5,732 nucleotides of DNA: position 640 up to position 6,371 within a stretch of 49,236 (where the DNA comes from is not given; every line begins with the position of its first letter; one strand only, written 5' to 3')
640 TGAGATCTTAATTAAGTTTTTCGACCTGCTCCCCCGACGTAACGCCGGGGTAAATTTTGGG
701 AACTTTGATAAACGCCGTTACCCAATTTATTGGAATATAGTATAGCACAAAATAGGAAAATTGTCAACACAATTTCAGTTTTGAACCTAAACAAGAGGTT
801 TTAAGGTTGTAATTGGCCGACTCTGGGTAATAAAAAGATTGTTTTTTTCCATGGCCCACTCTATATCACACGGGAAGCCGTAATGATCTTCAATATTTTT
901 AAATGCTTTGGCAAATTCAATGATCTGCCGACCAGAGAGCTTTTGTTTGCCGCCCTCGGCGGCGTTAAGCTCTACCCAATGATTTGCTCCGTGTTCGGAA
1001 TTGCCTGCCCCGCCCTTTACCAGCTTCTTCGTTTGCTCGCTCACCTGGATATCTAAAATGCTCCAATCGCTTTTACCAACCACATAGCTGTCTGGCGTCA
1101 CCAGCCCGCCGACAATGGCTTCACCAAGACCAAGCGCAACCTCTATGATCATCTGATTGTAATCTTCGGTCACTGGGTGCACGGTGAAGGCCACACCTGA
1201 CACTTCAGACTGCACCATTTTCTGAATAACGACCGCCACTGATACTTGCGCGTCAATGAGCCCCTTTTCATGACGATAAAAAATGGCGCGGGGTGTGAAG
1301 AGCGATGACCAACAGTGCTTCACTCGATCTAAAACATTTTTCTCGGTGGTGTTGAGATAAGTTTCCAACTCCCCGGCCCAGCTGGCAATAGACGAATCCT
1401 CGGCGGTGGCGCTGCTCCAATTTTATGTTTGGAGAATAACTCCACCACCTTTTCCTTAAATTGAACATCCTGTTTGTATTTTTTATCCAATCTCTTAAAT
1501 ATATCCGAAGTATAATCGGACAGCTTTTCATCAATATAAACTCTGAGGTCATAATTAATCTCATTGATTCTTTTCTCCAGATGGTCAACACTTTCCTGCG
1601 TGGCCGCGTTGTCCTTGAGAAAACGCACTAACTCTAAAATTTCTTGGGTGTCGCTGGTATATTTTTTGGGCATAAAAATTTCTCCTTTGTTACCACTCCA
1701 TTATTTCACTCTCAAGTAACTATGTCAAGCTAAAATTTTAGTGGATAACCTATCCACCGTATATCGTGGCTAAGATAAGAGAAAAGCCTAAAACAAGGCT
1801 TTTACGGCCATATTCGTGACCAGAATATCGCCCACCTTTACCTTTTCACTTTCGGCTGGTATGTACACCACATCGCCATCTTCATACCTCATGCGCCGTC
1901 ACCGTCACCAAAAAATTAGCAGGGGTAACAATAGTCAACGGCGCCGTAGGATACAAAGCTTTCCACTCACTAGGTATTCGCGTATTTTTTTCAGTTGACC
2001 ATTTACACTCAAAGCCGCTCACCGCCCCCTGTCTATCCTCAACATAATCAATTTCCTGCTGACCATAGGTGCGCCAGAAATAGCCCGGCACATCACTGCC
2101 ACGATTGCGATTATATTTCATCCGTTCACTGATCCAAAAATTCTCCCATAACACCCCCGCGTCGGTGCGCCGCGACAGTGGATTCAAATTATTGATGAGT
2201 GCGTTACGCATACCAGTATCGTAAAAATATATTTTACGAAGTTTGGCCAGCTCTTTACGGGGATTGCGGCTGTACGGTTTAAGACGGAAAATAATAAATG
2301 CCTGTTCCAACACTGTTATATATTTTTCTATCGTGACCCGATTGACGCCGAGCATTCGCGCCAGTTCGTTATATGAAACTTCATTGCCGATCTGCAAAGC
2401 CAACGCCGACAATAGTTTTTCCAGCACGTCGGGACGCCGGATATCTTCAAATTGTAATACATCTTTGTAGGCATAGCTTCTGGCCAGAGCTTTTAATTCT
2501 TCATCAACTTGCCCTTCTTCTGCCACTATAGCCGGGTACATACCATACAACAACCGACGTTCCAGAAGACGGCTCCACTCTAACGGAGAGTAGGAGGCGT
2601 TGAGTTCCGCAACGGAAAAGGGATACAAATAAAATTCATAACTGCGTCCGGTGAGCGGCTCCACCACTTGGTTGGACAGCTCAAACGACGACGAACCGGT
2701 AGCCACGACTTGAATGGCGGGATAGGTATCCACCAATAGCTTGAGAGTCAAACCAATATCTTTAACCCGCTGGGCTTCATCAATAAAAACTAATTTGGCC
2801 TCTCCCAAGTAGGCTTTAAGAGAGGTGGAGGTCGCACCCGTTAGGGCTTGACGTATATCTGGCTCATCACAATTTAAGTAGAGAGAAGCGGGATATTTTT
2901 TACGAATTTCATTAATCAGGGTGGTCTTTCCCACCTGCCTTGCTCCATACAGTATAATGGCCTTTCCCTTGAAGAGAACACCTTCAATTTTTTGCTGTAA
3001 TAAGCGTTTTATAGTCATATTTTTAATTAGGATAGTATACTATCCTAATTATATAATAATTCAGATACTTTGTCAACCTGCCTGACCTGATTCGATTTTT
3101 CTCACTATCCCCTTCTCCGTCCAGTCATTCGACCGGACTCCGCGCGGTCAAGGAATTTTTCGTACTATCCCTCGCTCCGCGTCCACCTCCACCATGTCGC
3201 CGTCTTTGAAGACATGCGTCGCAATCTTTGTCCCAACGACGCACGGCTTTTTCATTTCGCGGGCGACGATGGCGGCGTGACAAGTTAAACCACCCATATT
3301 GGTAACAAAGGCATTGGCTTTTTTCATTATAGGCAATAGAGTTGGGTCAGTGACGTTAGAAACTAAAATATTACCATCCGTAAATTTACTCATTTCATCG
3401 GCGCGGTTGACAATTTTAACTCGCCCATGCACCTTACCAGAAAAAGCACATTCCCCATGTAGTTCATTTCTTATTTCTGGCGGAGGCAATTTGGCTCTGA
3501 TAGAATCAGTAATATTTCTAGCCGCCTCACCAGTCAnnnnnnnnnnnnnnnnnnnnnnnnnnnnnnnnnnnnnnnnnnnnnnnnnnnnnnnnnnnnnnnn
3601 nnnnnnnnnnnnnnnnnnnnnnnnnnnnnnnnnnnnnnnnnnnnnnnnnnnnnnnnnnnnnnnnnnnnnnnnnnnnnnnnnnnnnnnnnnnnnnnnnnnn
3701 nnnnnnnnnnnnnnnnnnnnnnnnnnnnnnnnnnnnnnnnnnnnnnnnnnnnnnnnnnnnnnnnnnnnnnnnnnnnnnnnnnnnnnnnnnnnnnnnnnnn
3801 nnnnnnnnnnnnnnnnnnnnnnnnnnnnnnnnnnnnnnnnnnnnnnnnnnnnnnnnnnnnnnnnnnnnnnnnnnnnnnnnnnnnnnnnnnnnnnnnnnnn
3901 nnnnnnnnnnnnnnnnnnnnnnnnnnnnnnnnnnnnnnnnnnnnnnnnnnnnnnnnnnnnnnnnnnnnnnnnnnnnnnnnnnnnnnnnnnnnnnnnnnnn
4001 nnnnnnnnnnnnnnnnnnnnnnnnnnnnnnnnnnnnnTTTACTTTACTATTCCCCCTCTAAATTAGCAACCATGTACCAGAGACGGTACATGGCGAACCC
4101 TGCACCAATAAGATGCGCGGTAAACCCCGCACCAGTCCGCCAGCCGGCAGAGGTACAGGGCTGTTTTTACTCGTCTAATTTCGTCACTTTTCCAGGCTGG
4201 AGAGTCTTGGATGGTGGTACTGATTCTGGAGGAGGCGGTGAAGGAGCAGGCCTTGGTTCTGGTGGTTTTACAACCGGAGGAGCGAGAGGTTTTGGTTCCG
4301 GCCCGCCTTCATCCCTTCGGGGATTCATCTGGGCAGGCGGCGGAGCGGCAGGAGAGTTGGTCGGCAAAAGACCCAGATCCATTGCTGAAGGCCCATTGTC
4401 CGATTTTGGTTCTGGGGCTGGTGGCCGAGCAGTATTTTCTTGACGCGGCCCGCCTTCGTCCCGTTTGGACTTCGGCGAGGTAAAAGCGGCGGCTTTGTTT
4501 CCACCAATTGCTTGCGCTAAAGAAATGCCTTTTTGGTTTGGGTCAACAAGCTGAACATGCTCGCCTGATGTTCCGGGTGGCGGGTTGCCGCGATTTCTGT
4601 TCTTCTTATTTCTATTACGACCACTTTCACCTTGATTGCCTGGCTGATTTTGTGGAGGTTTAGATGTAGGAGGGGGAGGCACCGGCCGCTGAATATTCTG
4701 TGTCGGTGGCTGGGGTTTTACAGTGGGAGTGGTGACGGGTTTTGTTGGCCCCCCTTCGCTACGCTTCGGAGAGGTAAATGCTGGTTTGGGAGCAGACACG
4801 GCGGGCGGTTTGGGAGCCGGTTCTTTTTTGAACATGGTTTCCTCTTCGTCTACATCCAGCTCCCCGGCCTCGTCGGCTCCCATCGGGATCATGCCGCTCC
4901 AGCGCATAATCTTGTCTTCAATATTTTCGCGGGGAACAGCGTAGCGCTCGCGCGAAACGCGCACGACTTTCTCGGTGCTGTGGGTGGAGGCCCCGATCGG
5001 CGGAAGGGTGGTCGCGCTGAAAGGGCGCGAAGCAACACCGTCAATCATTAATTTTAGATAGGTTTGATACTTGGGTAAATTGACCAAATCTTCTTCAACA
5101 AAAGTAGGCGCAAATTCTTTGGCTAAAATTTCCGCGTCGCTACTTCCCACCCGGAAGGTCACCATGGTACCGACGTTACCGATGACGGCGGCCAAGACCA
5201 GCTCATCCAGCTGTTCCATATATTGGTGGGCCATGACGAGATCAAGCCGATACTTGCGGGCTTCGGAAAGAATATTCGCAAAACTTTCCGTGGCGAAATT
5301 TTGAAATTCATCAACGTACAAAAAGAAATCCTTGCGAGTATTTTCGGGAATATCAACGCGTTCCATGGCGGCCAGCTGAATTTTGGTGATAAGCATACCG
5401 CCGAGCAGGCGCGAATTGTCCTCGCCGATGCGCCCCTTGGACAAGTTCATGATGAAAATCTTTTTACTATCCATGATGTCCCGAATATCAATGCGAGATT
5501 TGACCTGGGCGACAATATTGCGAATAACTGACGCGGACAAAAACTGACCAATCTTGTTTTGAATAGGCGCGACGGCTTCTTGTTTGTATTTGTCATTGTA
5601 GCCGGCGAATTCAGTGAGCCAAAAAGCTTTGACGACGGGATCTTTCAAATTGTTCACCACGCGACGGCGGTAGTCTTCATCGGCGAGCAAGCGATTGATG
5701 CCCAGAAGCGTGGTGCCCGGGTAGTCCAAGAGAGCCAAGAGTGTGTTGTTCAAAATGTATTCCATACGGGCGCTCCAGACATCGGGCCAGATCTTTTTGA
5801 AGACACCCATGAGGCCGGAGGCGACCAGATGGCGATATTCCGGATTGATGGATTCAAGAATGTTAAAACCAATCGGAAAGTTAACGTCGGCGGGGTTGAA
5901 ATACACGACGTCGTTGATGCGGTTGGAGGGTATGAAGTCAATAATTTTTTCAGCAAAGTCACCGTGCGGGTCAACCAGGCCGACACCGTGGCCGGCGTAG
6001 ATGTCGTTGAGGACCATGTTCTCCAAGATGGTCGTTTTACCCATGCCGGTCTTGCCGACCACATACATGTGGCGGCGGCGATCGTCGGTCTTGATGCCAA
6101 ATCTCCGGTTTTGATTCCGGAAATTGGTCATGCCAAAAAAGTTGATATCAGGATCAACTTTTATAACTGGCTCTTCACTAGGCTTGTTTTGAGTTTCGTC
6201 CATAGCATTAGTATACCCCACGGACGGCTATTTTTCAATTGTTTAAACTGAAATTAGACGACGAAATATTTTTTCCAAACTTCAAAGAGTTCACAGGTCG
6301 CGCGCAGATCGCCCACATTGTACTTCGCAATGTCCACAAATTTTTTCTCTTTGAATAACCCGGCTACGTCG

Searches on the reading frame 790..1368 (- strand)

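Call 70: search_protein_families(library=pfam, proteins=[window:790-1368:-], max_evalue=0.00001)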
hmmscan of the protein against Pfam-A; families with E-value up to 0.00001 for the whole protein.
window:790-1368:- (193 aa): 1 family
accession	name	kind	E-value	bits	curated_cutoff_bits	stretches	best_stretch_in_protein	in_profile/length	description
PF01326.24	PPDK_N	-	9e-56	190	27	1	1-189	123-312/328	Pyruvate phosphate dikinase, AMP/ATP-binding domain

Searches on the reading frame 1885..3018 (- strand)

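Call 70: search_protein_families(library=pfam, proteins=[window:1885-3018:-], max_evalue=0.00001)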
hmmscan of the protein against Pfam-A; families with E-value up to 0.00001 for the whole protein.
window:1885-3018:- (378 aa): 2 families
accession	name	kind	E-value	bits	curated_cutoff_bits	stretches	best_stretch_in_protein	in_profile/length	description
PF13635.12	DUF4143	-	3.4e-42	144.3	28.1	1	185-341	2-160/160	Domain of unknown function (DUF4143)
PF13173.12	AAA_14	-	6.7e-31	107.4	27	1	18-139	2-128/129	AAA domain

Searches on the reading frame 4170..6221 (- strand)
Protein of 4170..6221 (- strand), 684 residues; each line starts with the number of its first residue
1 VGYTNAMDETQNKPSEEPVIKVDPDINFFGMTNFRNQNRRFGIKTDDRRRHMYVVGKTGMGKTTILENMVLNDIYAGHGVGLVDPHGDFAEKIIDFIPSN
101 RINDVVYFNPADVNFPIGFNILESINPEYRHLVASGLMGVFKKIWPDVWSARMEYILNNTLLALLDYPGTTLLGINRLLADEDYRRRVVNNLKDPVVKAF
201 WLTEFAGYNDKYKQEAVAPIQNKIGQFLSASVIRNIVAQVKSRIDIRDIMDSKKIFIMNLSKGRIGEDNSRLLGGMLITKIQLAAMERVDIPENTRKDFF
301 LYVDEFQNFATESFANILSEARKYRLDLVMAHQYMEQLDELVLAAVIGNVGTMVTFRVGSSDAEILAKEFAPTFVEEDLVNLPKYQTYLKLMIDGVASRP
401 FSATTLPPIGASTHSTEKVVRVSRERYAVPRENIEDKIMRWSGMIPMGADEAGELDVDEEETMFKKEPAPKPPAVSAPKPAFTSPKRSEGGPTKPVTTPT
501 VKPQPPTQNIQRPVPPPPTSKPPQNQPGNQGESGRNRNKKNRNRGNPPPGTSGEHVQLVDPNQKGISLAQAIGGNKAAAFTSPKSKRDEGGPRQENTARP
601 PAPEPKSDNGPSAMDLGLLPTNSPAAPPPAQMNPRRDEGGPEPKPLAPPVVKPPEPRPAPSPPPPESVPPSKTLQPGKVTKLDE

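Call 70: search_protein_families(library=pfam, proteins=[window:4170-6221:-], max_evalue=0.00001)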
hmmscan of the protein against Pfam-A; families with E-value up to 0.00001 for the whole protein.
window:4170-6221:- (684 aa): 1 family
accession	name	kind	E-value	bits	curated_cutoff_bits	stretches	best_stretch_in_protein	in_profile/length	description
PF10412.15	TrwB_AAD_bind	-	4.2e-12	46.1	20.5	1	46-379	12-328/387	Type IV secretion-system coupling protein DNA-binding domain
